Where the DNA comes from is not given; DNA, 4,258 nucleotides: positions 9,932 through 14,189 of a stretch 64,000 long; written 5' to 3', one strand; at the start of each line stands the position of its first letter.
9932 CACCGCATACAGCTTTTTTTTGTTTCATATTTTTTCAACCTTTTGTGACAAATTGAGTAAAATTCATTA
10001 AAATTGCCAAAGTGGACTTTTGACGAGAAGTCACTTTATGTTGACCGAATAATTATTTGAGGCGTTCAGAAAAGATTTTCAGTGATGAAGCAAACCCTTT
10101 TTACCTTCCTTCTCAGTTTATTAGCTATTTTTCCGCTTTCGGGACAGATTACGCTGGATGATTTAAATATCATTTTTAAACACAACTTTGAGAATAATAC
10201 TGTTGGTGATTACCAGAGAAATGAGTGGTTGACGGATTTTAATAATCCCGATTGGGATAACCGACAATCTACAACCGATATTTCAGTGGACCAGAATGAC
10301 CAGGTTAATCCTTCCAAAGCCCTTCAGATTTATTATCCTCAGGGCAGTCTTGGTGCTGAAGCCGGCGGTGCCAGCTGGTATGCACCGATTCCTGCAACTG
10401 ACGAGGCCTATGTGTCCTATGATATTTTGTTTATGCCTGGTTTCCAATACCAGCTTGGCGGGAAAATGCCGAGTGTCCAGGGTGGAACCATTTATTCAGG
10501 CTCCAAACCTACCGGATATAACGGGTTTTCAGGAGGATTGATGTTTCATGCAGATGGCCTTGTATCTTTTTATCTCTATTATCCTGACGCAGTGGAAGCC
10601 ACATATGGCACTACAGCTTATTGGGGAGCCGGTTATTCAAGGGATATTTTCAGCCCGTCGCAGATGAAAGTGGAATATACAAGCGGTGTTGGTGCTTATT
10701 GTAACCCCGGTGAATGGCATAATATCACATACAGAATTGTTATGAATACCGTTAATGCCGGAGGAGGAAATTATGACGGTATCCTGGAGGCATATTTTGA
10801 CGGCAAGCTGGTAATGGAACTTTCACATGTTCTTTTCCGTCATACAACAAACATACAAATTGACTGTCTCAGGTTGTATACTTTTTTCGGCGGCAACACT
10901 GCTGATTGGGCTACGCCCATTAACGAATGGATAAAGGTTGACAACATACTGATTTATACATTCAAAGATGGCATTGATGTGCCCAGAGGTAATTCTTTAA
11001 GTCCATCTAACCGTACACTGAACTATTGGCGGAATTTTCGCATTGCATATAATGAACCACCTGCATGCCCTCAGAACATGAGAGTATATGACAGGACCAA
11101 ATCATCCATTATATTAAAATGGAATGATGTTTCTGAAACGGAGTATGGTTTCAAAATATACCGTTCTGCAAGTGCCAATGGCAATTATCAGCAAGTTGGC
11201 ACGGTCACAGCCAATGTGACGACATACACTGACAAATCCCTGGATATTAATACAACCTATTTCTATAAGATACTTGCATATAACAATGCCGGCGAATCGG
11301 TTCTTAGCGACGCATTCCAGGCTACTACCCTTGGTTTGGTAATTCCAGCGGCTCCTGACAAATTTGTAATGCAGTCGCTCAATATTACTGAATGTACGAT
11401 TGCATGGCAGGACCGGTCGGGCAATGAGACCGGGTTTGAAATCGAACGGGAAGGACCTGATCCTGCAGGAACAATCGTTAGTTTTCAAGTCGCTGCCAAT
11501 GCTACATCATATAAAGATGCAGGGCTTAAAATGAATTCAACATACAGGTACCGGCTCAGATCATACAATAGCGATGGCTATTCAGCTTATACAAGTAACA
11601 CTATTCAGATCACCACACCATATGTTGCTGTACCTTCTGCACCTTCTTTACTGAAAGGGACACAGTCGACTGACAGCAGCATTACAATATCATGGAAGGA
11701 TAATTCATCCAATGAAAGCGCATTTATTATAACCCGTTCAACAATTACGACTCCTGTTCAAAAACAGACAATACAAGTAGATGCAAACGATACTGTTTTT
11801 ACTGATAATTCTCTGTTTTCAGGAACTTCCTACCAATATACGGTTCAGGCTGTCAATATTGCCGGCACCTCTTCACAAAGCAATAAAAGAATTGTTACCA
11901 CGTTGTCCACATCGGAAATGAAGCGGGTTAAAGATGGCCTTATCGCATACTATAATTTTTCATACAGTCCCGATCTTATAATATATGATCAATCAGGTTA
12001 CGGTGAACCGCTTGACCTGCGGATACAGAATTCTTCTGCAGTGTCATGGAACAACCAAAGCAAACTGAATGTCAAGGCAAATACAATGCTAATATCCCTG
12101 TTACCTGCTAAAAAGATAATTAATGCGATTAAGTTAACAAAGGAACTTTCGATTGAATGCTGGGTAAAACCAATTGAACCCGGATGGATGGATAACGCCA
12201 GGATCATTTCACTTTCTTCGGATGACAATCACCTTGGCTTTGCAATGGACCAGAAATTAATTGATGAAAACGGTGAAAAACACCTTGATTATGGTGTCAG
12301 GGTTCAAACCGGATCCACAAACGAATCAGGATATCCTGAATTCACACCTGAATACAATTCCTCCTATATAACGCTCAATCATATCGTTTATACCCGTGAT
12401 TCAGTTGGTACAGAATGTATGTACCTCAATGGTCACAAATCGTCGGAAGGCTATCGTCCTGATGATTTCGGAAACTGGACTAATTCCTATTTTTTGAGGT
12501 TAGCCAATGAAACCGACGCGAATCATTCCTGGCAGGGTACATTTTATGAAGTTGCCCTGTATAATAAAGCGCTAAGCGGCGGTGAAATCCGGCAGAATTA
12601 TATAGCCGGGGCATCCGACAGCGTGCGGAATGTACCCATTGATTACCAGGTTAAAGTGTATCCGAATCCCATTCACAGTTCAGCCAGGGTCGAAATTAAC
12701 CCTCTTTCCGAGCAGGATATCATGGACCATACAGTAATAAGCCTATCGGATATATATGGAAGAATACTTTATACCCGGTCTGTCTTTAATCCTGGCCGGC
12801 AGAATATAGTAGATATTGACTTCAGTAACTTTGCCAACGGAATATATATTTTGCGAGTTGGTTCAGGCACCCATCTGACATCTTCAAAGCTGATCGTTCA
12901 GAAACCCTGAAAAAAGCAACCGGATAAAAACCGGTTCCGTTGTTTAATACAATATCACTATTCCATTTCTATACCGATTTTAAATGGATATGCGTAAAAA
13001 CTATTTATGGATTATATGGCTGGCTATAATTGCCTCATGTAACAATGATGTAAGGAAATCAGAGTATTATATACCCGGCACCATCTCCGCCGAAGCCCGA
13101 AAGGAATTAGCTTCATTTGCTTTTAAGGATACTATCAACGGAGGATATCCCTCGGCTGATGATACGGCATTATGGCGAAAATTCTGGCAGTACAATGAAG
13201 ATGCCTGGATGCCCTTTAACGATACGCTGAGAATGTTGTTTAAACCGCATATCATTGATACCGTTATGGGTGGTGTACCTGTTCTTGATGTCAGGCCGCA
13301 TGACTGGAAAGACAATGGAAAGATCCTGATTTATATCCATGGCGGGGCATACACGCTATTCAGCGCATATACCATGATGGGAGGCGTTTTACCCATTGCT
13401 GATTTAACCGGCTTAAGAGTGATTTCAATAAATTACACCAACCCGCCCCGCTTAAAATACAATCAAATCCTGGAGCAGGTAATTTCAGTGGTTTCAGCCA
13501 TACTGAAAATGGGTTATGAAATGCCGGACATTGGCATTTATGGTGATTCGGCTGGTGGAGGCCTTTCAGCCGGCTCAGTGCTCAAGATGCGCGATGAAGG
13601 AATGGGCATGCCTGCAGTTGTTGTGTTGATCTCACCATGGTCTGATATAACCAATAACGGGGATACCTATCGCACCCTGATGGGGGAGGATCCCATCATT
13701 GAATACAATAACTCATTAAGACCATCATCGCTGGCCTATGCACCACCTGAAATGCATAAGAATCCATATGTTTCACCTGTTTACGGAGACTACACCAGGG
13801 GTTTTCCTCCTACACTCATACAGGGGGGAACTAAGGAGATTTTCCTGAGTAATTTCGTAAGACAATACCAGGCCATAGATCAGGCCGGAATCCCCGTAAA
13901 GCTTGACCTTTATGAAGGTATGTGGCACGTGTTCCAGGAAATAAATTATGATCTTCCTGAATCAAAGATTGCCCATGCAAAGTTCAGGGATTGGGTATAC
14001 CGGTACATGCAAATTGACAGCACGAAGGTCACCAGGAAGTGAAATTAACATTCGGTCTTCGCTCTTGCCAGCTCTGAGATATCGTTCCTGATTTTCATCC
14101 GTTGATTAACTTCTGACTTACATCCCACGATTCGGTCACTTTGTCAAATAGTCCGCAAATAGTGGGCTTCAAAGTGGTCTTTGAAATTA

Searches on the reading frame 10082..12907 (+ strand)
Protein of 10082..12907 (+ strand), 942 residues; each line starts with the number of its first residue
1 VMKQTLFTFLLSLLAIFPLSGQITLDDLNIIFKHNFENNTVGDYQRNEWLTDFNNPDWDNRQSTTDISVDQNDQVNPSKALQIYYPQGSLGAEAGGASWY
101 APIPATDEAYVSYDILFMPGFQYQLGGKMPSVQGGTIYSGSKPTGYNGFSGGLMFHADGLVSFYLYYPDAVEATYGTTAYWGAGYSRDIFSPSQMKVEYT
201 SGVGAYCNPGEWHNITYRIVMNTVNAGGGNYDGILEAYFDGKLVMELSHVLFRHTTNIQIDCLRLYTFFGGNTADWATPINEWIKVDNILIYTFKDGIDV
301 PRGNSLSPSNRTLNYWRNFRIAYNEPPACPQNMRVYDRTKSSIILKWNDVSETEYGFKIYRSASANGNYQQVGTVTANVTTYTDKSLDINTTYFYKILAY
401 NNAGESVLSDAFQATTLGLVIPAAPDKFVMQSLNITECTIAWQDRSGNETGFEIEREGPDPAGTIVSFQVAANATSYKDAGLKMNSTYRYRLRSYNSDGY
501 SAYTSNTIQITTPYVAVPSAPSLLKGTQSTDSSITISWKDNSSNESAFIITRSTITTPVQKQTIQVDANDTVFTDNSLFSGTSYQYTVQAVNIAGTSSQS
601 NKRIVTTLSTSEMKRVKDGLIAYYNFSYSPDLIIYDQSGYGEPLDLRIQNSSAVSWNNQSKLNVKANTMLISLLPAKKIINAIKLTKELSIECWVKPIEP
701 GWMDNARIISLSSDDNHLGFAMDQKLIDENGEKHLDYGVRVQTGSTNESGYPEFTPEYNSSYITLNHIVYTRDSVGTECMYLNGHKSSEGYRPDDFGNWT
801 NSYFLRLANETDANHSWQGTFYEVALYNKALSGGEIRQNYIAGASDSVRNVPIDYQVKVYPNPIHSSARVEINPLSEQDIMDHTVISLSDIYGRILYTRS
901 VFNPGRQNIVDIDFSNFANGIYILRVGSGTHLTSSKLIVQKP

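Call 7: search_protein_families(library=pfam, proteins=[window:10082-12907:+])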
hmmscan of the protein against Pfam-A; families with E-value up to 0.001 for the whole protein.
window:10082-12907:+ (942 aa): 6 families
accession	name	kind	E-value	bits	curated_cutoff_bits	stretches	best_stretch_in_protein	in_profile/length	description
PF21294.4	Polysacc_lyase_14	-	1.6e-32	113.5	27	1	78-282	6-208/215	Polysaccharide lyase 14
PF00041.27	fn3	-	1.6e-22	80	25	3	519-603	1-81/84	Fibronectin type III domain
PF13385.13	Laminin_G_3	-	4.4e-12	46.8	27.6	1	686-836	16-150/151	Concanavalin A-like lectin/glucanases superfamily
PF18962.6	Por_Secre_tail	-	1.1e-09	38.9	27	1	859-939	1-75/75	Secretion system C-terminal sorting domain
PF16893.11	fn3_2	-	7.1e-05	23.3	27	0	327-405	3-79/89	Fibronectin type III domain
PF25059.1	FN3_DSCAM-DSCAML_C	-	0.00094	19.9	39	0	537-602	12-76/89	DSCAM/DSCAML C-terminal Fn3-like domain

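Call 71: search_protein_families(library=phrogs, proteins=[window:10082-12907:+], max_evalue=0.001)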
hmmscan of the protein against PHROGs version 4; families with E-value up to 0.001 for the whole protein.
window:10082-12907:+ (942 aa): 7 families
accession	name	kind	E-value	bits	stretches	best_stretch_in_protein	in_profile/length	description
phrog_21285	-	head and packaging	1.3e-28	99.6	2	473-636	344-503/2143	virion structural protein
phrog_1696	-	tail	2.8e-13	48.9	2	325-412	1142-1226/2079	major tail protein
phrog_18315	-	unknown function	1.1e-12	47.7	2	424-514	108-199/918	-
phrog_33719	-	unknown function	1.7e-10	41.3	1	317-607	268-547/636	-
phrog_6977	-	tail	8.2e-10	39.6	0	516-613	151-248/284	minor tail protein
phrog_7440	-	tail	2.6e-09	37.5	1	326-414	251-332/354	major tail protein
phrog_4245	-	unknown function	6.9e-07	29.5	0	514-605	238-332/583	-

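Call 80: find_homologous_proteins(query=window:10085-12907:+, max_evalue=1e-40)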
Query window:10085-12907:+ (941 aa): 152 proteins with E <= 1e-40 among 8000 candidates; the best 120 are listed.
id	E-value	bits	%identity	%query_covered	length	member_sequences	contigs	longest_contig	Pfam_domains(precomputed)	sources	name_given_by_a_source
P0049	0.0e+0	2028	93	100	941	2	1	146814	PF13385.14,PF18962.8,PF21294.5,PF25833.1,PF00041.28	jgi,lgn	jgi:hypothetical protein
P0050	0.0e+0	1185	50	65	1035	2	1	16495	PF25059.2,PF13385.14,PF18962.8,PF21294.5,PF24489.2,PF00041.28,PF16656.12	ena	-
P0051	0.0e+0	1137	49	65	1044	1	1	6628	PF25059.2,PF13385.14,PF18962.8,PF21294.5,PF25788.3,PF24489.2,PF25833.1,PF00041.28,PF16656.12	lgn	-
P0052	0.0e+0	1131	53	100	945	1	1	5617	PF25059.2,PF13385.14,PF18962.8,PF21294.5,PF24489.2,PF25833.1,PF00041.28,PF16656.12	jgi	jgi:hypothetical protein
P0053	0.0e+0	1123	47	65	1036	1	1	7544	PF25059.2,PF13385.14,PF18962.8,PF21294.5,PF25788.3,PF24489.2,PF00041.28,PF16656.12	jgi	-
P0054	0.0e+0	1123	53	99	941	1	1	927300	PF13385.14,PF18962.8,PF21294.5,PF24489.2,PF00041.28,PF16656.12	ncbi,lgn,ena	-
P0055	0.0e+0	1108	46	64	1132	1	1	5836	PF25059.2,PF13385.14,PF18962.8,PF21294.5,PF24489.2,PF00041.28,PF16656.12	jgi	jgi:hypothetical protein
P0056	0.0e+0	1106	48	65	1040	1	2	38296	PF25059.2,PF13385.14,PF18962.8,PF21294.5,PF25788.3,PF24489.2,PF25833.1,PF00041.28,PF16656.12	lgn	-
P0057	0.0e+0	1106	52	100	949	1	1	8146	PF25059.2,PF13385.14,PF18962.8,PF21294.5,PF24489.2,PF00041.28,PF16656.12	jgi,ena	-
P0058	0.0e+0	1101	44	65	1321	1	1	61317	PF25059.2,PF23376.2,PF13385.14,PF18962.8,PF21294.5,PF25788.3,PF24489.2,PF15983.11,PF00041.28,PF10179.16,PF16656.12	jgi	jgi:hypothetical protein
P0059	0.0e+0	1101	52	100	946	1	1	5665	PF25059.2,PF13385.14,PF18962.8,PF21294.5,PF24489.2,PF00041.28,PF16656.12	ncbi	-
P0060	0.0e+0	1095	52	99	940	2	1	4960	PF25059.2,PF13385.14,PF18962.8,PF21294.5,PF25833.1,PF00041.28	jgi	jgi:hypothetical protein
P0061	0.0e+0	1088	47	65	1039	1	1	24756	PF25059.2,PF23376.2,PF13385.14,PF18962.8,PF21294.5,PF25788.3,PF24489.2,PF25833.1,PF00041.28,PF16656.12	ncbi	-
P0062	0.0e+0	1073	51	100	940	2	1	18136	PF25059.2,PF13385.14,PF18962.8,PF21294.5,PF24489.2,PF00041.28,PF16656.12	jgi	jgi:hypothetical protein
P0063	0.0e+0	1070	51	98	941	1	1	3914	PF25059.2,PF13385.14,PF18962.8,PF21294.5,PF24489.2,PF25833.1,PF00041.28,PF16656.12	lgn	-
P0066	3.4e-288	977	47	99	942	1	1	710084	PF25059.2,PF13385.14,PF18962.8,PF21294.5,PF24489.2,PF25833.1,PF25814.2,PF00041.28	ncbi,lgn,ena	-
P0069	4.5e-285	967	46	99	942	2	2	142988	PF25059.2,PF13385.14,PF18962.8,PF21294.5,PF24489.2,PF25833.1,PF00041.28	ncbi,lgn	-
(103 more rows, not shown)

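Call 81: find_encoding_contigs(protein=P0054, flank=10000, max_places=1)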
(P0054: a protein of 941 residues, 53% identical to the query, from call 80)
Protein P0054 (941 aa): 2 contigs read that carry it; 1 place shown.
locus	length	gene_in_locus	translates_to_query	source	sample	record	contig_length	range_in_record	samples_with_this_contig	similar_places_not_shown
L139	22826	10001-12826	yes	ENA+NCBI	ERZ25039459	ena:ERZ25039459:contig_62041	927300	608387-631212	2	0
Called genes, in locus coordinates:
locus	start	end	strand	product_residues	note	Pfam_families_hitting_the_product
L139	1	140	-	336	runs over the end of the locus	PF01408:GFO_IDH_MocA, PF02894:GFO_IDH_MocA_C, PF22725:GFO_IDH_MocA_C3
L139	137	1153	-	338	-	PF04007:DUF354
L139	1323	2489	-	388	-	PF07470:Glyco_hydro_88 (faint)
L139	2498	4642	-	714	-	PF03721:UDPG_MGDP_dh_N (faint), PF00107:ADH_zinc_N, PF01408:GFO_IDH_MocA, PF02894:GFO_IDH_MocA_C (weak), PF22725:GFO_IDH_MocA_C3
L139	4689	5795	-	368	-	PF13692:Glyco_trans_1_4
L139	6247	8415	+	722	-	PF13229:Beta_helix, PF18962:Por_Secre_tail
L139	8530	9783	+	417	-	-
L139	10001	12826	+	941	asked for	PF21294:Polysacc_lyase_14, PF00041:fn3 (weak), PF16656:Pur_ac_phosph_N (faint), PF24489:Ig_J_second (faint), PF00041:fn3 (weak), PF13385:Laminin_G_3, PF18962:Por_Secre_tail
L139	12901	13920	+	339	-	PF10340:Say1_Mug180, PF20434:BD-FAE (weak), PF07859:Abhydrolase_3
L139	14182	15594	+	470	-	PF02397:Bac_transf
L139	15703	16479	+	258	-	PF02563:Poly_export, PF22461:SLBB_2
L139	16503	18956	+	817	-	PF02706:Wzz (faint), PF13807:GNVR, PF10609:ParA (faint), PF01656:CbiA (weak), PF13614:AAA_31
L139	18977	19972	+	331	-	PF16841:CBM60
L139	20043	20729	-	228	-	PF00149:Metallophos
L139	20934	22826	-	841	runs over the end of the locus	PF00041:fn3 (faint), PF16974:NAR2 (faint), PF25059:FN3_DSCAM-DSCAML_C (faint), PF02126:PTE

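Call 82: find_encoding_contigs(protein=P0066, flank=10000, max_places=1)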
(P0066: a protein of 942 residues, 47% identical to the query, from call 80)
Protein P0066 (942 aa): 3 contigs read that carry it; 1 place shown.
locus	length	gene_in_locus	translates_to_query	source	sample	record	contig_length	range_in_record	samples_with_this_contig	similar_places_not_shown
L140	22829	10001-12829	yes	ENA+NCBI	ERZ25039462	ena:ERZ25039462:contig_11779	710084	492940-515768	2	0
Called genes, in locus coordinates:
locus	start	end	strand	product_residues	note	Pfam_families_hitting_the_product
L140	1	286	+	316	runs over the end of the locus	PF00535:Glycos_transf_2, PF10111:Glyco_tranf_2_2, PF13641:Glyco_tranf_2_3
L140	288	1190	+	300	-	PF00535:Glycos_transf_2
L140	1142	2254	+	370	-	-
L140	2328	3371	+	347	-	PF01757:Acyl_transf_3 (weak), PF07786:HGSNAT_cat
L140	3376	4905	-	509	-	-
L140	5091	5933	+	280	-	-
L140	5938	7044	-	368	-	PF13692:Glyco_trans_1_4 (weak), PF13524:Glyco_trans_1_2 (weak)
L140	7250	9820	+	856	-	PF21294:Polysacc_lyase_14, PF00028:Cadherin, PF05048:NosD (faint), PF18962:Por_Secre_tail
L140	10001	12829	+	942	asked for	PF21294:Polysacc_lyase_14, PF00041:fn3, PF24489:Ig_J_second (faint), PF25059:FN3_DSCAM-DSCAML_C (faint), PF25814:fn3_SORL1 (faint), PF00041:fn3 (weak), PF13385:Laminin_G_3, PF18962:Por_Secre_tail, +1 more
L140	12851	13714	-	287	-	-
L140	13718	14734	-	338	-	PF01408:GFO_IDH_MocA, PF22685:Gal80p_C-like (faint), PF02894:GFO_IDH_MocA_C, PF22725:GFO_IDH_MocA_C3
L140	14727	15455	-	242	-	PF03808:Glyco_tran_WecG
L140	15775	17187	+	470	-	PF13727:CoA_binding_3, PF02397:Bac_transf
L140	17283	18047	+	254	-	PF02563:Poly_export, PF10531:SLBB (faint), PF22461:SLBB_2 (weak)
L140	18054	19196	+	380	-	PF02706:Wzz (weak)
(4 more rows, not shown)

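Call 83: find_encoding_contigs(protein=P0069, flank=10000, max_places=1)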
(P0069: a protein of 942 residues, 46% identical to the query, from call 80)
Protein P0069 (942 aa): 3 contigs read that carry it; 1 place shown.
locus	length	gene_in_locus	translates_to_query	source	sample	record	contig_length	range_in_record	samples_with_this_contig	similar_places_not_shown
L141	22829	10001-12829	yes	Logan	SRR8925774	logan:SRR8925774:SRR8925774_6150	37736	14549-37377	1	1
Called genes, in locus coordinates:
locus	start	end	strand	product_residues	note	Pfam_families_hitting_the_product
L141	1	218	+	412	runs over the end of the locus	-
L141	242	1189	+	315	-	PF00535:Glycos_transf_2, PF10111:Glyco_tranf_2_2, PF13641:Glyco_tranf_2_3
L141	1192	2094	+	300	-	PF00535:Glycos_transf_2, PF13641:Glyco_tranf_2_3 (weak)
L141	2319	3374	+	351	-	PF01757:Acyl_transf_3, PF07786:HGSNAT_cat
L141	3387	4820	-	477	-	-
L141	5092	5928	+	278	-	-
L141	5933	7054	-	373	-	PF13692:Glyco_trans_1_4 (weak)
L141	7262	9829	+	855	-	PF21294:Polysacc_lyase_14, PF00028:Cadherin, PF18962:Por_Secre_tail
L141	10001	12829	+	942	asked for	PF21294:Polysacc_lyase_14, PF00041:fn3, PF24489:Ig_J_second (faint), PF25059:FN3_DSCAM-DSCAML_C (faint), PF25833:Fn3_SaeA_3rd (faint), PF00041:fn3, PF13385:Laminin_G_3, PF18962:Por_Secre_tail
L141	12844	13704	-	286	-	-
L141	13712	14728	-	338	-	PF01408:GFO_IDH_MocA, PF02894:GFO_IDH_MocA_C, PF22725:GFO_IDH_MocA_C3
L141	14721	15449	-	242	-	PF03808:Glyco_tran_WecG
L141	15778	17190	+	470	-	PF13727:CoA_binding_3 (weak), PF02397:Bac_transf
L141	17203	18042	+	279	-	PF02563:Poly_export, PF10531:SLBB (weak), PF22461:SLBB_2 (weak)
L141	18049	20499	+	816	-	PF02706:Wzz (weak), PF13807:GNVR, PF10609:ParA (weak), PF13614:AAA_31, PF01656:CbiA (weak)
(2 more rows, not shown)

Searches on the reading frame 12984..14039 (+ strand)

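Call 7: search_protein_families(library=pfam, proteins=[window:12984-14039:+])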
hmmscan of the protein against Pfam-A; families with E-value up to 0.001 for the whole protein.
window:12984-14039:+ (352 aa): 3 families
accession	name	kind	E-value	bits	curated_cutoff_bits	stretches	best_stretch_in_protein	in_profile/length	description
PF07859.19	Abhydrolase_3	-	3e-35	122.3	25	1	115-318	1-209/210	alpha/beta hydrolase fold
PF10340.15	Say1_Mug180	-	5.5e-09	35.8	21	1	112-234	122-249/374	Steryl acetyl hydrolase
PF20434.5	BD-FAE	-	4e-05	23.7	26.8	1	105-196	6-104/215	BD-FAE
